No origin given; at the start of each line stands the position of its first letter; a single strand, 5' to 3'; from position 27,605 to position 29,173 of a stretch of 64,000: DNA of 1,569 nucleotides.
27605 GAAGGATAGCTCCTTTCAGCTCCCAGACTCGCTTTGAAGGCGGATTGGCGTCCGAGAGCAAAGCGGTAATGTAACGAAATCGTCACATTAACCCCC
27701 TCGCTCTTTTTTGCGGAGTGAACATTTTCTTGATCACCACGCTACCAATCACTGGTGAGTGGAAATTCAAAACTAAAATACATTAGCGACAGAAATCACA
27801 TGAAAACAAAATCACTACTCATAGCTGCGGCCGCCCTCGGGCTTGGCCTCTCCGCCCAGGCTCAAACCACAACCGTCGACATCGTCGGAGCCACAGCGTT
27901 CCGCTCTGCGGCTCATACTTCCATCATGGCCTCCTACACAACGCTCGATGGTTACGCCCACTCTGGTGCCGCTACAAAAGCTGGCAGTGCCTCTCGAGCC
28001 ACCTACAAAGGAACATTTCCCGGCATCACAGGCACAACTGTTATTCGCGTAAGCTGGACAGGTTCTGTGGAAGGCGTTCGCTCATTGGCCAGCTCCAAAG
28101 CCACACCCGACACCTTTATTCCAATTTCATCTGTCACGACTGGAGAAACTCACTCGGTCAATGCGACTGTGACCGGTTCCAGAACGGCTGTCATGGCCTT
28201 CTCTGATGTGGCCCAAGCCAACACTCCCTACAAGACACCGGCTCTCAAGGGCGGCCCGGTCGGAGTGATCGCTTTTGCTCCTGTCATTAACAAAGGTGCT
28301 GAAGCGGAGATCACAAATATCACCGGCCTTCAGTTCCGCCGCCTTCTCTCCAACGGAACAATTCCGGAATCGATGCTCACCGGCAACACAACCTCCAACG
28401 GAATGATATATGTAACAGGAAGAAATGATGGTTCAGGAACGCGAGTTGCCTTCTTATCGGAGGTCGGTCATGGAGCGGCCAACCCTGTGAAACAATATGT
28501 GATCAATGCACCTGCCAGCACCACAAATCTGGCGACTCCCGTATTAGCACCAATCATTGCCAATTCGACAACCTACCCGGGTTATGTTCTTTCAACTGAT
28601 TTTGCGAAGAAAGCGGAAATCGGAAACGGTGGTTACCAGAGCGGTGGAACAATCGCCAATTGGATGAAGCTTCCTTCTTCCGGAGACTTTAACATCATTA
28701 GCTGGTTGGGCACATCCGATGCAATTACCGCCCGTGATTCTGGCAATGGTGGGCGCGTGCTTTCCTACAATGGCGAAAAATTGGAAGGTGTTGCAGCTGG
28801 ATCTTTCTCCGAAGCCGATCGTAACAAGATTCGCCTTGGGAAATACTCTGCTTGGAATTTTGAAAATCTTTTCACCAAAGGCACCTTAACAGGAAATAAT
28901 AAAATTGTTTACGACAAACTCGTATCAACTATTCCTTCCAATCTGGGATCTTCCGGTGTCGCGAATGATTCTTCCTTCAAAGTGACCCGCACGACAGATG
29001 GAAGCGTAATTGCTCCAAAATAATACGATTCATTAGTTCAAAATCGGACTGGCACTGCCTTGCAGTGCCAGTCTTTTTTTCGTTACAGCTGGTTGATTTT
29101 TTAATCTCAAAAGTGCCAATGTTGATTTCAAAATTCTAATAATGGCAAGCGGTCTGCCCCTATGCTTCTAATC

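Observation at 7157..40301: Six intergenic copies of a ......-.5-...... direct repeat (11-bp phasing), Pho-box-like and concentrated around the TPS/Ton locus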

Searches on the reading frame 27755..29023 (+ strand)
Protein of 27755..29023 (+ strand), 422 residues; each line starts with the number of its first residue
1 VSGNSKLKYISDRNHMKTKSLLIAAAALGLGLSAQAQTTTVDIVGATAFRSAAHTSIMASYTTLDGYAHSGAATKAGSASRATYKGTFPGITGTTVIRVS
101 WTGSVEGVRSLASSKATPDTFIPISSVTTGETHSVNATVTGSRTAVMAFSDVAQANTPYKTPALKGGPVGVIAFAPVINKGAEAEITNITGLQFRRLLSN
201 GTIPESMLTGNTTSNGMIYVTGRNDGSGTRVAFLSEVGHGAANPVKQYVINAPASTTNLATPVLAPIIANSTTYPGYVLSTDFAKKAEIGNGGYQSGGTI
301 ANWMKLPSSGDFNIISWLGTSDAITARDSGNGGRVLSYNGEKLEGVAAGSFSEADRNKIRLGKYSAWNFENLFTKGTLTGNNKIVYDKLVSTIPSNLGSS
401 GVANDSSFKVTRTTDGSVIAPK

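Call 6: search_protein_families(library=pfam, proteins=[window:27755-29023:+])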
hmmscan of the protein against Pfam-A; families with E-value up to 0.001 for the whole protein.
window:27755-29023:+ (422 aa): 0 families

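Call 40: search_protein_families(library=ncbifam, proteins=[window:27800-29023:+], max_evalue=0.01)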
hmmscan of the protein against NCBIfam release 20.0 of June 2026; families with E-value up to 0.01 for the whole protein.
window:27800-29023:+ (407 aa): 0 families

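Call 44: search_solved_structures(query=window:27800-29023:+, max_evalue=1, show_alignments=1)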
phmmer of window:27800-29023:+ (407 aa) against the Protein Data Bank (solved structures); distinct sequences matched with E-value up to 1: 1.
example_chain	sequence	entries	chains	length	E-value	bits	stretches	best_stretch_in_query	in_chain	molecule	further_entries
2lxf_A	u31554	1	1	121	0.29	13.2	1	59-143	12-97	Uncharacterized protein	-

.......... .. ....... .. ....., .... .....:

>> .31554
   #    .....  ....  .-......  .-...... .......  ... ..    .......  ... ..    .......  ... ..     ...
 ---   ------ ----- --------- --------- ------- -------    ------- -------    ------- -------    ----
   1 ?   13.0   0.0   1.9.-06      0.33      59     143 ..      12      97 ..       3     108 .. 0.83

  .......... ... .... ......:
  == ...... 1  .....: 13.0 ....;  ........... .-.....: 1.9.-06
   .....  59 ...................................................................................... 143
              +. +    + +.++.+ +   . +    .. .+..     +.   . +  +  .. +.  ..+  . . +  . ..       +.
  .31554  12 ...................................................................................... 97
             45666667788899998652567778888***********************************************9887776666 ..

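Call 45: search_protein_families(library=pfam, proteins=[window:27800-29023:+], max_evalue=5)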
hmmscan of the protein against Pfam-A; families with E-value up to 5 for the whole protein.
window:27800-29023:+ (407 aa): 0 families

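Call 46: find_homologous_proteins(query=window:27800-29023:+)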
Query window:27800-29023:+ (407 aa): 864 proteins with E <= 0.001 among 8000 candidates; the best 120 are listed.
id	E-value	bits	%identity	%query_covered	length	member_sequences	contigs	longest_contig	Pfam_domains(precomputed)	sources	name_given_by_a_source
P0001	1.2e-241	819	94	100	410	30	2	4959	-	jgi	jgi:hypothetical protein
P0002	3.6e-232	788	91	100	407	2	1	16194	-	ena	-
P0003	1.2e-230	783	91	100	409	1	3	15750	-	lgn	-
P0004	1.2e-223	760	88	100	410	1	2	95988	-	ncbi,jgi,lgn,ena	jgi:hypothetical protein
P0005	4.8e-223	758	89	100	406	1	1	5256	-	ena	-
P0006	8.8e-210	714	83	100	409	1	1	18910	-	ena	-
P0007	8.0e-208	708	85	100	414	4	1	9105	-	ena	-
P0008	8.1e-207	705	81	100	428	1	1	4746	-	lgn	-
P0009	2.4e-205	700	83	100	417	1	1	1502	-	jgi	jgi:hypothetical protein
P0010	3.0e-203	693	80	100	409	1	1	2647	-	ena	-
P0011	2.7e-201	686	81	100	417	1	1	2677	-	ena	-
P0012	1.8e-196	670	79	100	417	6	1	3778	-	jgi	jgi:hypothetical protein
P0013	4.0e-191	653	77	100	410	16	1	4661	-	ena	-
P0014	4.6e-191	653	77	100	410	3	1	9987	-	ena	-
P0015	5.2e-185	633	74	100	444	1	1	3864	-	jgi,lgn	jgi:hypothetical protein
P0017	1.3e-182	625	72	100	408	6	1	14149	-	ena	-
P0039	4.6e-134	465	58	100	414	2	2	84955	-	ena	-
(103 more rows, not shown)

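Call 47: find_encoding_contigs(protein=P0004, flank=10000, max_places=3)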
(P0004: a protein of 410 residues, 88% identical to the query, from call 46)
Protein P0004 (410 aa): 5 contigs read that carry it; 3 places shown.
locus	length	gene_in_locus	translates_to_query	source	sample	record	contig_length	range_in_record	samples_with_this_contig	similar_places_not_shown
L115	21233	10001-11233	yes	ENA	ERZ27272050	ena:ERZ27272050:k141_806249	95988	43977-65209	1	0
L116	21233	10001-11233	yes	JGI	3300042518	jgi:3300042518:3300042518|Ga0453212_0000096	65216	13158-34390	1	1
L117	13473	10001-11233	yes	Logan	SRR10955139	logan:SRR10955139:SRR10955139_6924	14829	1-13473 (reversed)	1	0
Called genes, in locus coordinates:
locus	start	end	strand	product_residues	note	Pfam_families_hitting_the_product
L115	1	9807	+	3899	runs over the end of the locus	PF05860:TPS, PF02839:CBM_5_12 (faint), PF12545:DUF3739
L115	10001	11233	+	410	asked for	-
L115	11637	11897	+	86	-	-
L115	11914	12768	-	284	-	PF08238:Sel1 (weak)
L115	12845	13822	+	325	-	PF12849:PBP_like_2, PF13531:SBP_bac_11 (weak), PF12727:PBP_like (weak)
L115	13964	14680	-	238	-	-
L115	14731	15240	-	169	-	PF08823:PG_binding_2 (faint), PF01471:PG_binding_1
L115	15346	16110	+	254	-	PF00121:TIM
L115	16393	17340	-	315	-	PF20511:PMI_typeI_cat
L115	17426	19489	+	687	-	PF00496:SBP_bac_5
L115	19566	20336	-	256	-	PF00528:BPD_transp_1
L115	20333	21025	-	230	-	PF00005:ABC_tran, PF13304:AAA_21 (faint)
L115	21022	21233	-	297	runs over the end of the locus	PF12974:Phosphonate-bd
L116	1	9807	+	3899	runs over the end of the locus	PF05860:TPS, PF02839:CBM_5_12 (faint), PF12545:DUF3739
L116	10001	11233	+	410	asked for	-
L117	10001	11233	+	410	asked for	-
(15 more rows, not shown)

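Call 48: find_encoding_contigs(protein=P0017, flank=10000, max_places=3)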
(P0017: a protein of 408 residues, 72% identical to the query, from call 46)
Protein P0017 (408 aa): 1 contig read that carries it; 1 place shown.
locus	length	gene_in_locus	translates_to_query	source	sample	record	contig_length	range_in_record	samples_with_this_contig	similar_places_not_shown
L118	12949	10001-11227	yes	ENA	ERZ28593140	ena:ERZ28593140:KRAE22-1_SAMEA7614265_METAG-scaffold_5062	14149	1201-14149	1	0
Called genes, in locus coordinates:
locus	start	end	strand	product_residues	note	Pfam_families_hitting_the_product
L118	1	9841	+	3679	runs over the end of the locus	?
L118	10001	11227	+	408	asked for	-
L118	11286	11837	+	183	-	-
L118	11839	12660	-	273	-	PF08238:Sel1 (weak)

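Call 49: find_encoding_contigs(protein=P0039, flank=10000, max_places=3)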
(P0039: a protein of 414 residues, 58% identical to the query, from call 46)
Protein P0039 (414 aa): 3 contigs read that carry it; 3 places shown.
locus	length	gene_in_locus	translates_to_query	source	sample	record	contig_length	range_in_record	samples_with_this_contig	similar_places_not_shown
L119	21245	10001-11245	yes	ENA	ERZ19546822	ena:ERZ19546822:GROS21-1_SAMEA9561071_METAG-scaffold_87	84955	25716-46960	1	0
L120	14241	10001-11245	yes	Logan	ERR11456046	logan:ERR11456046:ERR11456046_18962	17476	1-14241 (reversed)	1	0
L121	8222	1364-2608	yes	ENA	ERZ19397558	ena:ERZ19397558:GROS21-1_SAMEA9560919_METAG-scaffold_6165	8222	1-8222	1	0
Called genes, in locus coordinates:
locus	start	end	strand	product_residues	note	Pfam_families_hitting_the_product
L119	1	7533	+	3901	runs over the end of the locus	PF05860:TPS, PF12545:DUF3739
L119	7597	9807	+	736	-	-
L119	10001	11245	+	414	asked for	-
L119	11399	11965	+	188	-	-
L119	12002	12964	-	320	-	PF08238:Sel1 (weak)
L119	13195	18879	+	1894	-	PF00353:HemolysinCabind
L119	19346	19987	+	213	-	-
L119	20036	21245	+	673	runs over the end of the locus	PF00245:Alk_phosphatase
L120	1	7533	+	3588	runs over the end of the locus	?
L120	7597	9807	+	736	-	-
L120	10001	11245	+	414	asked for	-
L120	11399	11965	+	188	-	-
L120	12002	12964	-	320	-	PF08238:Sel1 (weak)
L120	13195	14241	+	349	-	?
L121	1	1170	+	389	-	?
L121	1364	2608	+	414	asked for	-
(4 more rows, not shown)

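Call 54: find_homologous_proteins(query=L115:12845-13822:+)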
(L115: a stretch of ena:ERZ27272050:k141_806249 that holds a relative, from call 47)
Query L115:12845-13822:+ (325 aa): 8000 proteins with E <= 0.001 among 8000 candidates; the best 120 are listed.
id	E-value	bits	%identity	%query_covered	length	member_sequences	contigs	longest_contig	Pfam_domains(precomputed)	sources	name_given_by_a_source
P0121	7.2e-198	674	95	98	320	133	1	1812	PF13531.12,PF12727.13,PF12849.13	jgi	-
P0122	3.7e-192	656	92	98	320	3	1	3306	PF13531.12,PF12727.13,PF12849.13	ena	-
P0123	1.3e-191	654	91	98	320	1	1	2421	PF13531.12,PF12849.13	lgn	-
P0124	3.0e-191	653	92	98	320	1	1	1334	PF13531.12,PF12727.13,PF12849.13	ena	-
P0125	3.2e-191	653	91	98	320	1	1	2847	PF13531.12,PF12849.13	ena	-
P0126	3.3e-191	653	91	98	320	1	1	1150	PF13531.12,PF12849.13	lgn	-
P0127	3.5e-191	652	91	98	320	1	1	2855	PF13531.12,PF12727.13,PF12849.13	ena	-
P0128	6.7e-191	651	91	98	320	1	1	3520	PF13531.12,PF12849.13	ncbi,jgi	jgi:phosphate transport system substrate-binding protein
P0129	1.1e-190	651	90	98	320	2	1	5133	PF13531.12,PF12727.13,PF12849.13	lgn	-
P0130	1.2e-190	651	91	98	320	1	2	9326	PF13531.12,PF12849.13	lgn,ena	-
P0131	1.9e-190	650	91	98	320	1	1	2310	PF13531.12,PF12727.13,PF12849.13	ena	-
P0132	2.3e-190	650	90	98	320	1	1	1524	PF13531.12,PF12849.13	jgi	-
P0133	1.4e-189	647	89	98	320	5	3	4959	PF13531.12,PF12849.13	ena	-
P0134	1.5e-189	647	91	98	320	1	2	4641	PF13531.12,PF12727.13,PF12849.13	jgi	-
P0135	9.9e-189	644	90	98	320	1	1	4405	PF13531.12,PF12849.13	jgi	jgi:phosphate transport system substrate-binding protein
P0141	2.8e-185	633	89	98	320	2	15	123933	PF13531.12,PF12727.13,PF12849.13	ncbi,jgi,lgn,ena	jgi:phosphate transport system substrate-binding protein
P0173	4.7e-166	570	79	98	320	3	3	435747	PF13531.12,PF12727.13,PF12849.13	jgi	jgi:phosphate transport system substrate-binding protein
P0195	1.2e-158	546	76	97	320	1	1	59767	PF13531.12,PF12727.13,PF12849.13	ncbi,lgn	ncbi:MAG: phosphate ABC transporter substrate-binding protein PstS [Terrimicrobiaceae bacterium]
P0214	5.0e-154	530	73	98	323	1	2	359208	PF12849.13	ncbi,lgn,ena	ncbi:MAG: phosphate ABC transporter substrate-binding protein PstS family protein [Chthoniobacterale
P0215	5.8e-154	530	74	98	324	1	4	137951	PF12727.13,PF12849.13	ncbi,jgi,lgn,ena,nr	ncbi:MAG: phosphate-binding protein [Verrucomicrobia bacterium 61-8]|nr:phosphate ABC transporter su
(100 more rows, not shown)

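Call 55: find_encoding_contigs(protein=P0173, flank=10000, max_places=2)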
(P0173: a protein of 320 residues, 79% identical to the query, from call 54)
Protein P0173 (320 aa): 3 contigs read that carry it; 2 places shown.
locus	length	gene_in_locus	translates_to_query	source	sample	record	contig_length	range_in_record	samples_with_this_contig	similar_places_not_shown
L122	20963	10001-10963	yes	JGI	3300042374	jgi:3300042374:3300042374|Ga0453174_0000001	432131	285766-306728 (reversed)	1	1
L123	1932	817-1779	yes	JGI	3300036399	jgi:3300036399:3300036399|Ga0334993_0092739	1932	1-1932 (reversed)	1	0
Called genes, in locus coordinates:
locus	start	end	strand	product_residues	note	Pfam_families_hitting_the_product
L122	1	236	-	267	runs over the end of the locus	PF00149:Metallophos, PF12850:Metallophos_2 (faint)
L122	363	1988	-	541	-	PF04966:OprB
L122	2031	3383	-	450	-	PF02321:OEP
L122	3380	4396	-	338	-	PF00364:Biotin_lipoyl (faint), PF25917:BSH_RND, PF25919:BSH_CusB (weak), PF25973:BSH_CzcB, PF25876:HH_MFP_RND (weak), PF25954:Beta-barrel_RND_2, PF25975:CzcB_C (weak), PF25989:YknX_C, +1 more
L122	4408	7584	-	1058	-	PF00873:ACR_tran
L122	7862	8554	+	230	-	PF00072:Response_reg, PF00486:Trans_reg_C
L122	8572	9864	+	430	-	PF08448:PAS_4 (weak), PF00512:HisKA, PF02518:HATPase_c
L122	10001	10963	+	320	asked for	PF12849:PBP_like_2, PF13531:SBP_bac_11 (weak), PF12727:PBP_like (weak)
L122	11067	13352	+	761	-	PF00528:BPD_transp_1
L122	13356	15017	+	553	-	PF00528:BPD_transp_1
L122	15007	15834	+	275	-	PF02463:SMC_N (faint), PF00005:ABC_tran, PF13304:AAA_21 (faint)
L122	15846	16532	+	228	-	PF01895:PhoU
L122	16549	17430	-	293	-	-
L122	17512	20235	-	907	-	PF18339:Tudor_1_RapA, PF18337:Tudor_RapA, PF00176:SNF2-rel_dom, PF00270:DEAD (faint), PF04851:ResIII, PF00271:Helicase_C, PF12137:RapA_C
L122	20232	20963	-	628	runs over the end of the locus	PF00005:ABC_tran, PF02463:SMC_N (faint), PF03193:RsgA_GTPase (faint), PF13304:AAA_21 (faint), PF13401:AAA_22 (faint), PF12848:ABC_tran_Xtn, PF00005:ABC_tran, PF16326:ABC_tran_CTD, +1 more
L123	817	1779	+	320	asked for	PF12849:PBP_like_2, PF13531:SBP_bac_11 (weak), PF12727:PBP_like (weak)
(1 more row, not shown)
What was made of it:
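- On Pho box (operator of a PhoB/PhoP-type response regulator): L122 carries a Response_reg + Trans_reg_C gene and a PAS/HisKA/HATPase gene directly upstream of pstSCAB-phoU (call 55).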

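Call 56: find_encoding_contigs(protein=P0214, flank=10000, max_places=2)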
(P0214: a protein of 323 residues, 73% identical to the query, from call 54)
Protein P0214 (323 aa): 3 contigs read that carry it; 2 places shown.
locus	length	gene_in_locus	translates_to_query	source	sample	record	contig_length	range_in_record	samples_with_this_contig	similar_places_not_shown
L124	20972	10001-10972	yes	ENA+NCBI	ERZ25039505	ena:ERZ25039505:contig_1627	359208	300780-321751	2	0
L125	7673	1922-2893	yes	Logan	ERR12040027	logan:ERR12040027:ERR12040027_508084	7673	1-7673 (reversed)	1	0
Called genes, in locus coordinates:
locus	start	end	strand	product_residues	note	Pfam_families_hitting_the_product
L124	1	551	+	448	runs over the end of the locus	PF13520:AA_permease_2, PF00324:AA_permease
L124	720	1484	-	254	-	PF06414:Zeta_toxin (faint)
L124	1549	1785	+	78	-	-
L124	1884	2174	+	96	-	PF12840:HTH_20, PF25212:HVO_A0114, PF01022:HTH_5 (weak), PF01047:MarR (weak), PF01978:TrmB (weak), PF12802:MarR_2, PF13412:HTH_24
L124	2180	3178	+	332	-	PF25973:BSH_CzcB, PF25954:Beta-barrel_RND_2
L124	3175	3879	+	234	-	PF00005:ABC_tran, PF02463:SMC_N (faint)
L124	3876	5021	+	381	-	PF12704:MacB_PCD, PF02687:FtsX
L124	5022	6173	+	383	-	PF12704:MacB_PCD, PF02687:FtsX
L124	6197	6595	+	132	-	-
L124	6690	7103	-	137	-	PF01451:LMWPc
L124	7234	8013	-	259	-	PF13340:DUF4096, PF01609:DDE_Tnp_1, PF13586:DDE_Tnp_1_2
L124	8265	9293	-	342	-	PF12849:PBP_like_2, PF12727:PBP_like (weak)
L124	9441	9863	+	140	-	PF01022:HTH_5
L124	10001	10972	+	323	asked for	PF12849:PBP_like_2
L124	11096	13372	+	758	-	PF00528:BPD_transp_1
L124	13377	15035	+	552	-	PF00528:BPD_transp_1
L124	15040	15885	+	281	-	PF00005:ABC_tran, PF02463:SMC_N (faint), PF13304:AAA_21 (faint), PF13401:AAA_22 (faint)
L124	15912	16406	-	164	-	PF01451:LMWPc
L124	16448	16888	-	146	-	PF01451:LMWPc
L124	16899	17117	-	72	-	-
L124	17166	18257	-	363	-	PF01758:SBF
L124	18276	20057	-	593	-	PF00142:Fer4_NifH (faint), PF01656:CbiA, PF02374:ArsA_ATPase, PF13614:AAA_31, PF01656:CbiA, PF02374:ArsA_ATPase, PF10609:ParA (weak), PF02374:ArsA_ATPase (weak), +7 more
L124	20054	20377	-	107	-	PF06953:ArsD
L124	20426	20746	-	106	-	PF01022:HTH_5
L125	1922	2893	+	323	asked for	PF12849:PBP_like_2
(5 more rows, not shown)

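Call 57: find_encoding_contigs(protein=P0215, flank=10000, max_places=2)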
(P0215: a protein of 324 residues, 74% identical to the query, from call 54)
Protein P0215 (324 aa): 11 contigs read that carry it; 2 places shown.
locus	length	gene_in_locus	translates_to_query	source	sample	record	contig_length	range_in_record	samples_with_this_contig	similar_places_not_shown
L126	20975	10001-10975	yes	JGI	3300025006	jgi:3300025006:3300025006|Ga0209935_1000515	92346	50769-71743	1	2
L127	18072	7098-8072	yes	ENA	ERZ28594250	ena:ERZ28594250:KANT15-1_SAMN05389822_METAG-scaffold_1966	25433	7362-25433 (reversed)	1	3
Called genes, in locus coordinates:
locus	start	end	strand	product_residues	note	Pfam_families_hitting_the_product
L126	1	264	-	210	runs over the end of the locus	-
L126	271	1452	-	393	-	-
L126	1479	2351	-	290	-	-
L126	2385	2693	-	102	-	-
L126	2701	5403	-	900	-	-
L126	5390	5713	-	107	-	-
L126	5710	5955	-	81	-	-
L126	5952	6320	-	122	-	-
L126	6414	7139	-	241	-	PF00072:Response_reg, PF04397:LytTR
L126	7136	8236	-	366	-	PF06580:His_kinase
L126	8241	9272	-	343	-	PF12849:PBP_like_2, PF13531:SBP_bac_11 (faint), PF12727:PBP_like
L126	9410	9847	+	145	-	PF01022:HTH_5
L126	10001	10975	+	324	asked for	PF12849:PBP_like_2, PF12727:PBP_like (weak)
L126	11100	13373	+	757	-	PF00528:BPD_transp_1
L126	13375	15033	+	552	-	PF00528:BPD_transp_1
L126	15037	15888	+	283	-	PF00005:ABC_tran, PF02463:SMC_N (weak), PF13304:AAA_21 (faint)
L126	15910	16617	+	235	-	PF01895:PhoU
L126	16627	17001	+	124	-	-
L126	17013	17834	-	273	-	PF01135:PCMT (weak), PF13489:Methyltransf_23, PF01209:Ubie_methyltran, PF06325:PrmA (weak), PF13847:Methyltransf_31, PF08241:Methyltransf_11, PF08242:Methyltransf_12, PF13649:Methyltransf_25, +1 more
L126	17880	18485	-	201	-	PF04542:Sigma70_r2, PF08281:Sigma70_r4_2, PF04545:Sigma70_r4 (weak)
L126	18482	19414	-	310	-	PF01134:GIDA (faint), PF07992:Pyr_redox_2, PF13738:Pyr_redox_3, PF00070:Pyr_redox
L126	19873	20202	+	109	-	PF06953:ArsD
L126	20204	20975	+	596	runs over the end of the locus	PF00142:Fer4_NifH (faint), PF01656:CbiA, PF02374:ArsA_ATPase, PF13614:AAA_31, PF01656:CbiA, PF02374:ArsA_ATPase, PF10609:ParA (weak), PF13614:AAA_31 (weak), +10 more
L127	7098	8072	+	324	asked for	PF12849:PBP_like_2, PF12727:PBP_like (weak)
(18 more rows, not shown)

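Call 61: find_encoding_contigs(protein=P0141, flank=10000, max_places=3)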
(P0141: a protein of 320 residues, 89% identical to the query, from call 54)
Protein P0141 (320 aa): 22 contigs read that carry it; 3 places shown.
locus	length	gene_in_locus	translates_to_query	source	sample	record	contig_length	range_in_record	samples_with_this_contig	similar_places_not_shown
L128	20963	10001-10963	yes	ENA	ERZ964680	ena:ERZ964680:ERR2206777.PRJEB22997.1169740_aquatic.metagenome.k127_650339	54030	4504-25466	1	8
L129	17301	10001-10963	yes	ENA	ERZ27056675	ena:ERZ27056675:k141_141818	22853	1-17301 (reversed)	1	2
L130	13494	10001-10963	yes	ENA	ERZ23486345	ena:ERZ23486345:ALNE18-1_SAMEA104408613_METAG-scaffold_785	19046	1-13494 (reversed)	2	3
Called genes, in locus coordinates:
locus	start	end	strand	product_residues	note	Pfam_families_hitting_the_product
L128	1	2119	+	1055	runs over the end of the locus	PF04357:TamB (faint), PF27051:TamB_N (weak)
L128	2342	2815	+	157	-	PF09835:DUF2062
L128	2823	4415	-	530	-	PF00202:Aminotran_3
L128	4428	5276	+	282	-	PF01018:GTP1_OBG, PF01926:MMR_HSR1, PF02421:FeoB_N (weak)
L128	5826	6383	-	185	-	PF00027:cNMP_binding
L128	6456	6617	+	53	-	-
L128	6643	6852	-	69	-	PF04966:OprB (weak)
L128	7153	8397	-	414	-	PF07396:Porin_O_P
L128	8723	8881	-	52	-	-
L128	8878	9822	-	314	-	-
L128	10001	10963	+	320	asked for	PF12849:PBP_like_2, PF13531:SBP_bac_11 (weak), PF12727:PBP_like (faint)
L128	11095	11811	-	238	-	-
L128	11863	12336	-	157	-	PF08823:PG_binding_2 (faint), PF01471:PG_binding_1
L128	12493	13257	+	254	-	PF00121:TIM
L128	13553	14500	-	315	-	PF20511:PMI_typeI_cat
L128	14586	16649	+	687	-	PF00496:SBP_bac_5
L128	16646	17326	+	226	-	PF02146:SIR2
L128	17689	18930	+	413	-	PF07690:MFS_1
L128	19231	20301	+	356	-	PF02746:MR_MLE_N, PF13378:MR_MLE_C, PF07476:MAAL_C (weak)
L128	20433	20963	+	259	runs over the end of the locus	-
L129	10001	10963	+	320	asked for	PF12849:PBP_like_2, PF13531:SBP_bac_11 (weak), PF12727:PBP_like (faint)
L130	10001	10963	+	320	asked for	PF12849:PBP_like_2, PF13531:SBP_bac_11 (weak), PF12727:PBP_like (faint)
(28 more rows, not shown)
